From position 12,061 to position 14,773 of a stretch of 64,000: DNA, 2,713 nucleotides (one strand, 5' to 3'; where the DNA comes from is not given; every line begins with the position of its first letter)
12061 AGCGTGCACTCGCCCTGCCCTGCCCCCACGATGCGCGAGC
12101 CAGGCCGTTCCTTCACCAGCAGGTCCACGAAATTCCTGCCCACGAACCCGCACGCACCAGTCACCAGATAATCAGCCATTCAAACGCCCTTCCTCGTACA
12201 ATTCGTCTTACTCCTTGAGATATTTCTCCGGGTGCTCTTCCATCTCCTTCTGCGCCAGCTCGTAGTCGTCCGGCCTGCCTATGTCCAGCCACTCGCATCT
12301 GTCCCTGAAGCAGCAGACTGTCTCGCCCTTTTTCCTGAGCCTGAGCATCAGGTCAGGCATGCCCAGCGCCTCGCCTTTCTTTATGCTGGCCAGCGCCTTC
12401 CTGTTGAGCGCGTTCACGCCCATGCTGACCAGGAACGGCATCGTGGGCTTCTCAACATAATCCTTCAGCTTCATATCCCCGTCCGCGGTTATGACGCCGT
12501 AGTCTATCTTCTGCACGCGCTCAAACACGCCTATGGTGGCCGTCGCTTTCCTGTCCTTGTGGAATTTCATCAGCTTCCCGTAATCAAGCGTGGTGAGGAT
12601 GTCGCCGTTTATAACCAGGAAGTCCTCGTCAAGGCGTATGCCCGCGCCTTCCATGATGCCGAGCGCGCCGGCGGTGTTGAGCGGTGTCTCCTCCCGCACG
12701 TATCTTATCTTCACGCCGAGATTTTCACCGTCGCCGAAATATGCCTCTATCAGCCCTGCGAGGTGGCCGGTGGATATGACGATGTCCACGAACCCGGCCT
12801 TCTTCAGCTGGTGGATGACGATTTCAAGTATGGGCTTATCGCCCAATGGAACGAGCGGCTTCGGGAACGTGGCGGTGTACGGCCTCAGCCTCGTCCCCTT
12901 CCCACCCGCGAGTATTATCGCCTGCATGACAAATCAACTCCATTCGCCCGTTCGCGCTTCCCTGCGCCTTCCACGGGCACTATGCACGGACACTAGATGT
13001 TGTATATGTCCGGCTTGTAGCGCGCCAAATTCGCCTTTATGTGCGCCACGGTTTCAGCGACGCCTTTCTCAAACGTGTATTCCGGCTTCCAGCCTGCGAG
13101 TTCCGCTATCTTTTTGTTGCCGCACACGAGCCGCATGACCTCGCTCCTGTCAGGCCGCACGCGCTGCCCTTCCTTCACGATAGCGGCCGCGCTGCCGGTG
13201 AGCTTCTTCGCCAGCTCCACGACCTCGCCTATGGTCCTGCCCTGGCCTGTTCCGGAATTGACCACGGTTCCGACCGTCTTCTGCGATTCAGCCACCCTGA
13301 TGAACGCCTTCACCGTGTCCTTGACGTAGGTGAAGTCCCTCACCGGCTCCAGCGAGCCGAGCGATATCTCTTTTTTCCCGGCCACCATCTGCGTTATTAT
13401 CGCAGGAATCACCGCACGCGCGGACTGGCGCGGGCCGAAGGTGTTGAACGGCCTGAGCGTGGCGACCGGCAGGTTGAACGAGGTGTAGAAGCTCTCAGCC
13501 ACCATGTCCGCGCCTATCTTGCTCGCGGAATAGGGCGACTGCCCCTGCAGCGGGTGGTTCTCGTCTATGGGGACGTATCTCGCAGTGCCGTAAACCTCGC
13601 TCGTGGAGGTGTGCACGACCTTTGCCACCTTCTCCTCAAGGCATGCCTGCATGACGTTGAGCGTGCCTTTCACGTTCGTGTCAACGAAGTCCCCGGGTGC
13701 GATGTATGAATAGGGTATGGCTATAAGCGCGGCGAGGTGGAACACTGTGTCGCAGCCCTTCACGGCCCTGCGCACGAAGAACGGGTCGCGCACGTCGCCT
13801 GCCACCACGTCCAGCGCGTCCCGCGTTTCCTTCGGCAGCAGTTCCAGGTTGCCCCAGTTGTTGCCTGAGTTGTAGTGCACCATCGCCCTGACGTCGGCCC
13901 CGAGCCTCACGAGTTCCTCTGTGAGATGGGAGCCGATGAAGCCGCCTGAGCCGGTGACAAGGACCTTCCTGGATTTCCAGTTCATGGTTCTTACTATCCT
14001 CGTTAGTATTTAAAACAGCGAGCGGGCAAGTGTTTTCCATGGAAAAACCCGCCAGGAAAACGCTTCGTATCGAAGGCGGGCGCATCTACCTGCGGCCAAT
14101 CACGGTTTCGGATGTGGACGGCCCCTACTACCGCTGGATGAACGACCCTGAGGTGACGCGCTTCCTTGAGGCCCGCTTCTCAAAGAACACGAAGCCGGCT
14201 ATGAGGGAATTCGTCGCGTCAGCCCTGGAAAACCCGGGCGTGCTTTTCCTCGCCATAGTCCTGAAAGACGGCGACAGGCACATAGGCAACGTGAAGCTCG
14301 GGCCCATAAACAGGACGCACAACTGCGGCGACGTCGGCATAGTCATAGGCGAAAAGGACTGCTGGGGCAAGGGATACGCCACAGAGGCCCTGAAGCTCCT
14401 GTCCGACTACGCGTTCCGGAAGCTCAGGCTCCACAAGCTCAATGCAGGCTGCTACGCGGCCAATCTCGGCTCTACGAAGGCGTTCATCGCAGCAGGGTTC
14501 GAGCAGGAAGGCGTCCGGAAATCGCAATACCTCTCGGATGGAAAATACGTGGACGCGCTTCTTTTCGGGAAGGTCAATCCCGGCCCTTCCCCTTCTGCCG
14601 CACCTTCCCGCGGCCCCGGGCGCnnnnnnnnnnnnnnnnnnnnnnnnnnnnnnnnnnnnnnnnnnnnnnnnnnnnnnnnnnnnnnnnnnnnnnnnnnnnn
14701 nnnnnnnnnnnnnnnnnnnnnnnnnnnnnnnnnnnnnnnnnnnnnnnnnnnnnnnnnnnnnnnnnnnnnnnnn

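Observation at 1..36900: About 36-kb archaeal cell-surface glycan island combining Dol-P-type membrane glycosylation machinery with at least four nucleotide-sugar pathways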

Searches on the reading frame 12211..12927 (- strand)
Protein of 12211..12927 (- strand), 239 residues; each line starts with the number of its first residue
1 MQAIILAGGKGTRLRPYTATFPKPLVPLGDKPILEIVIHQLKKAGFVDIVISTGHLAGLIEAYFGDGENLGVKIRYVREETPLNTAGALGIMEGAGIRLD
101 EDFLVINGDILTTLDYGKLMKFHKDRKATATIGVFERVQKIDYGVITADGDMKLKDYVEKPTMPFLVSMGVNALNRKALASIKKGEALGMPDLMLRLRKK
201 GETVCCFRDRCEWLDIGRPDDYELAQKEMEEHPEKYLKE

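Call 6: search_protein_families(library=pfam, proteins=[window:12211-12927:-], max_evalue=0.001)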
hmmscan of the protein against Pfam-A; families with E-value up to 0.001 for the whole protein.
window:12211-12927:- (239 aa): 3 families
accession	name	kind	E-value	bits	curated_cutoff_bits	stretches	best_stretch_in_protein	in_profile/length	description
PF00483.29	NTP_transferase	-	2.3e-44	152.3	21.2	1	3-230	2-243/245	Nucleotidyl transferase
PF12804.13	NTP_transf_3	-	1.1e-11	45.6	27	1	3-110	1-96/160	MobA-like NTP transferase domain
PF02348.25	CTP_transf_3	-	0.00076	19.8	22.6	0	23-55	16-49/217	Cytidylyltransferase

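Call 11: search_protein_families(library=ncbifam, proteins=[window:12211-12927:-], max_evalue=1e-10)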
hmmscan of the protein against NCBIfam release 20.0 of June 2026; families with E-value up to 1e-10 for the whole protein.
window:12211-12927:- (239 aa): 20 families
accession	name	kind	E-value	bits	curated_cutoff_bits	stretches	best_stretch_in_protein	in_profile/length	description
NF052502.1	man1P_GTase_Rv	exception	1.8e-46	158.6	440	1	1-223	1-224/352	mannose-1-phosphate guanylyltransferase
NF045761.1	NAMPUrTaseMurU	equivalog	3.3e-40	138.3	250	1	1-222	1-220/226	N-acetylmuramate alpha-1-phosphate uridylyltransferase MurU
TIGR03992.1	Arch_glmU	subfamily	2.6e-37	128.6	292.1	1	1-227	1-225/393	bifunctional sugar-1-phosphate nucleotidylyltransferase/acetyltransferase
NF041313.1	UDPGP_AglF_Halo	equivalog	8.6e-27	94.1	400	1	1-227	1-232/234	UTP--glucose-1-phosphate uridylyltransferase AglF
TIGR01208.1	rmlA_long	equivalog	2e-26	92.7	320.25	1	3-226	2-231/353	glucose-1-phosphate thymidylyltransferase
NF049965.1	GlMnHpPGnyltfHddC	equivalog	3.3e-25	89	300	1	1-224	1-216/221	D-glycero-D-manno-heptose 1-phosphate guanosyltransferase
NF041173.1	Sug_nt_acttase_Thmprot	equivalog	2.8e-24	85.8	600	1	1-228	1-227/405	bifunctional sugar-1-phosphate nucleotidylyltransferase/acetyltransferase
TIGR01207.1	rmlA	equivalog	2e-20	73.1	360.65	1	3-164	2-163/286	glucose-1-phosphate thymidylyltransferase RfbA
TIGR02091.1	glgC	equivalog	4.1e-18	65.6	424.9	0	101-181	114-205/364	glucose-1-phosphate adenylyltransferase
NF012024.0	PRK15480.1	equivalog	1.8e-17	63.4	588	1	3-164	6-167/292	glucose-1-phosphate thymidylyltransferase RfbA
NF003670.0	PRK05293.1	equivalog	7.9e-17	61.2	470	0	103-181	121-203/382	glucose-1-phosphate adenylyltransferase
TIGR02623.1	G1P_cyt_trans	equivalog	1.6e-16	60.5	300.25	0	1-65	1-65/255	glucose-1-phosphate cytidylyltransferase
TIGR01173.1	glmU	equivalog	1.3e-14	53.9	366.85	1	1-160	1-152/452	bifunctional UDP-N-acetylglucosamine diphosphorylase/glucosamine-1-phosphate N-acetyltransferase GlmU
NF002023.0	PRK00844.1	subfamily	5.1e-14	51.9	458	0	3-53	9-60/408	glucose-1-phosphate adenylyltransferase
TIGR01099.1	galU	equivalog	6.3e-14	52.2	326.8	0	2-77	3-78/261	UTP--glucose-1-phosphate uridylyltransferase GalU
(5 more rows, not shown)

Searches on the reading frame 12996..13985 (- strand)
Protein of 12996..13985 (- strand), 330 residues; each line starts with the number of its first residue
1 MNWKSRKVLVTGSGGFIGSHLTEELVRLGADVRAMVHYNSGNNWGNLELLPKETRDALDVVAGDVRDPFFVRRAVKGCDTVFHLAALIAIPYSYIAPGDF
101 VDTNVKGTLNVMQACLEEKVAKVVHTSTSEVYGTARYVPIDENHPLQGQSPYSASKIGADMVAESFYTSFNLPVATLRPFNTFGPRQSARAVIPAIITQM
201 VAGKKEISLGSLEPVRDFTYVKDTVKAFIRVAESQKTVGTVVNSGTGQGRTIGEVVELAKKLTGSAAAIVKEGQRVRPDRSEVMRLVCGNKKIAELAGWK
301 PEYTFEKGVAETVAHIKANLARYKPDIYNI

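Call 6: search_protein_families(library=pfam, proteins=[window:12996-13985:-], max_evalue=0.001)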
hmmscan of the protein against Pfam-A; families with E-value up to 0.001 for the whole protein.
window:12996-13985:- (330 aa): 9 families
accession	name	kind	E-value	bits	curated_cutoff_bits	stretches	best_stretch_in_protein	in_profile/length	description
PF16363.11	GDP_Man_Dehyd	-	2.1e-69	234.9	27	1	9-312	1-332/332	GDP-mannose 4,6 dehydratase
PF01370.27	Epimerase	-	2.6e-56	191.2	20.9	1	8-243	1-238/240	NAD dependent epimerase/dehydratase family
PF01073.25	3Beta_HSD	-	1.1e-26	94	22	1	9-230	1-227/280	3-beta hydroxysteroid dehydrogenase/isomerase family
PF02719.21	Polysacc_synt_2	-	8.7e-19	68.2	20.2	1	8-258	1-242/293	Polysaccharide biosynthesis protein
PF07993.18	NAD_binding_4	-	1.7e-16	60.6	20.1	1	10-184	1-209/258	Male sterility protein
PF13460.12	NAD_binding_10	-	8.8e-10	39.2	27.2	1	12-134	1-104/184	NAD(P)H-binding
PF05368.20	NmrA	-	2.1e-08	34.5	27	1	5-127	2-106/298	NmrA-like family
PF04321.23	RmlD_sub_bind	-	6.4e-08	32.4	27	1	7-158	2-131/287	RmlD substrate binding domain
PF00106.31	adh_short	-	9.5e-08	32.2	26.6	1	7-165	2-162/195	short chain dehydrogenase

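Call 11: search_protein_families(library=ncbifam, proteins=[window:12996-13985:-], max_evalue=1e-10)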
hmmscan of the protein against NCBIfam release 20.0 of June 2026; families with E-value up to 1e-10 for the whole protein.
window:12996-13985:- (330 aa): 22 families
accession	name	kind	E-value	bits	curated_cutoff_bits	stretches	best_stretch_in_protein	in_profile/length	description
TIGR04180.1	EDH_00030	hypoth_equivalog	2.8e-141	469.8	475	1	8-303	1-296/297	NAD-dependent 4,6-dehydratase LegB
TIGR01181.1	dTDP_gluc_dehyt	equivalog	3.7e-50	170.8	365.1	1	7-321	1-316/321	dTDP-glucose 4,6-dehydratase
TIGR01179.1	galE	equivalog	2.5e-41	141.6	262.3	1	7-188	1-182/332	UDP-glucose 4-epimerase GalE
TIGR02622.1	CDP_4_6_dhtase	equivalog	6.8e-33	114.3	278.45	1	3-320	2-334/352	CDP-glucose 4,6-dehydratase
NF007582.0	PRK10217.1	equivalog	2.6e-29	102.4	698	1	6-324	2-339/355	dTDP-glucose 4,6-dehydratase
TIGR03466.1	HpnA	hypoth_equivalog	4.6e-29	101.3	367.65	1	7-203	2-191/327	hopanoid-associated sugar epimerase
NF007490.0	PRK10084.1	subfamily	1.8e-25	89.7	649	1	7-319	2-337/361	dTDP-glucose 4,6-dehydratase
TIGR01472.1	gmd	equivalog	1.9e-25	89.8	415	1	7-274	2-279/342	GDP-mannose 4,6-dehydratase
TIGR02197.1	heptose_epim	equivalog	2.3e-24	86.1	274.6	1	8-267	1-264/316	ADP-glyceromanno-heptose 6-epimerase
NF011728.1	PRK15181.1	equivalog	1.7e-23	83.2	760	1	6-236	16-253/348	Vi polysaccharide biosynthesis UDP-N-acetylglucosaminuronic acid C-4 epimerase TviC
NF042423.1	oxyalk_red_Shew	equivalog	4.5e-23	81.8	580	1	4-235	7-224/331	2-alkyl-3-oxoalkanoate reductase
NF042422.1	oxyalk_red_OleD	equivalog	6.9e-22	78.2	580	1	7-234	2-217/329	2-alkyl-3-oxoalkanoate reductase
NF007956.0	PRK10675.1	subfamily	2.6e-21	76.1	394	1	7-264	2-281/338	UDP-glucose 4-epimerase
NF047922.1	GDPFucSynFcl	equivalog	1.3e-20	74.1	500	1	53-315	32-300/308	GDP-L-fucose synthase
NF052578.1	StrlDmthSdmBMthl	equivalog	3.7e-19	69.6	600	1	8-267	3-249/328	sterol demethylase protein SdmB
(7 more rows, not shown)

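Call 68: search_solved_structures(query=window:12996-13985:-, max_evalue=1e-20)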
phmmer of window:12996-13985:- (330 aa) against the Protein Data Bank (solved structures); distinct sequences matched with E-value up to 1e-20: 46.
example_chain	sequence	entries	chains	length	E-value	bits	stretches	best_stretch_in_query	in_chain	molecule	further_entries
1r66_A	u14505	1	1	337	1.6e-38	136.1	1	7-325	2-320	TDP-glucose-4,6-dehydratase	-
1r6d_A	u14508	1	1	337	3.1e-38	135.2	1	7-325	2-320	TDP-glucose-4,6-dehydratase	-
8shh_A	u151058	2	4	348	1.3e-37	133.1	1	7-325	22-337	dTDP-glucose 4,6-dehydratase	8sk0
6dnt_A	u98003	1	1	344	4.1e-37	131.5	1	3-265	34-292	NAD-dependent epimerase/dehydratase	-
2hun_A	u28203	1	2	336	1.2e-36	129.9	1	5-324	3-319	336aa long hypothetical dTDP-glucose 4,6-dehydratase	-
6bi4_A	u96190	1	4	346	3.6e-36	128.4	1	6-325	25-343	dTDP-glucose 4,6-dehydratase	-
6bwl_A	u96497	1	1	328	1.4e-35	126.4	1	7-318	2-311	Pal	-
4zrm_A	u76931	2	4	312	4.3e-33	118.3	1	7-319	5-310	UDP-glucose 4-epimerase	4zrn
6wjb_A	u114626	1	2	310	1.6e-32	116.4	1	5-269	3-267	NAD-dependent epimerase/dehydratase family protein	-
3vps_A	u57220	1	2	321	1.9e-32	116.2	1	5-279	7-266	NAD-dependent epimerase/dehydratase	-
6kv9_A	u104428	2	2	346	4.6e-32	114.9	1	7-280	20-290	MoeE5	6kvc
6wj9_A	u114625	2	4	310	8e-32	114.1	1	5-269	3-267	NAD-dependent epimerase/dehydratase family protein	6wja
6zl6_A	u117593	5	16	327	1.6e-31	113.1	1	7-268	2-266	Epimerase domain-containing protein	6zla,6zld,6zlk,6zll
2pk3_A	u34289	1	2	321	2e-31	112.8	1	5-313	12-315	GDP-6-deoxy-D-lyxo-4-hexulose reductase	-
6zlj_A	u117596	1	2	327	5.8e-31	111.3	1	7-268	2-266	Epimerase domain-containing protein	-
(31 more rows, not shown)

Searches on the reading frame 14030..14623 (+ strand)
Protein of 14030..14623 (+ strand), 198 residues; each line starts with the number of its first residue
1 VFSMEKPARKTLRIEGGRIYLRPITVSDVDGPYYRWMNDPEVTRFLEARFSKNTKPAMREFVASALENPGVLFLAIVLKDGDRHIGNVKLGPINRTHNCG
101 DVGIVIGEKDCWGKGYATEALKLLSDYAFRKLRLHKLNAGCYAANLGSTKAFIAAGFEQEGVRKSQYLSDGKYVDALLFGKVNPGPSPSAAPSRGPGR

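Call 6: search_protein_families(library=pfam, proteins=[window:14030-14623:+], max_evalue=0.001)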
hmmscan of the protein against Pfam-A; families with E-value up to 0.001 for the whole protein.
window:14030-14623:+ (198 aa): 4 families
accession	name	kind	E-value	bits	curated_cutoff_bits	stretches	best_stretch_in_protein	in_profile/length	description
PF13302.13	Acetyltransf_3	-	2.2e-26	93.6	25.4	1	18-158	1-138/138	Acetyltransferase (GNAT) domain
PF13420.13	Acetyltransf_4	-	3.4e-09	37.3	24.3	1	22-177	2-154/155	Acetyltransferase (GNAT) domain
PF00583.31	Acetyltransf_1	-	3.1e-08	34.3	20.7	1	53-157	16-116/116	Acetyltransferase (GNAT) family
PF13523.12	Acetyltransf_8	-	3.4e-06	27.2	27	1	34-161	10-141/145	Acetyltransferase (GNAT) domain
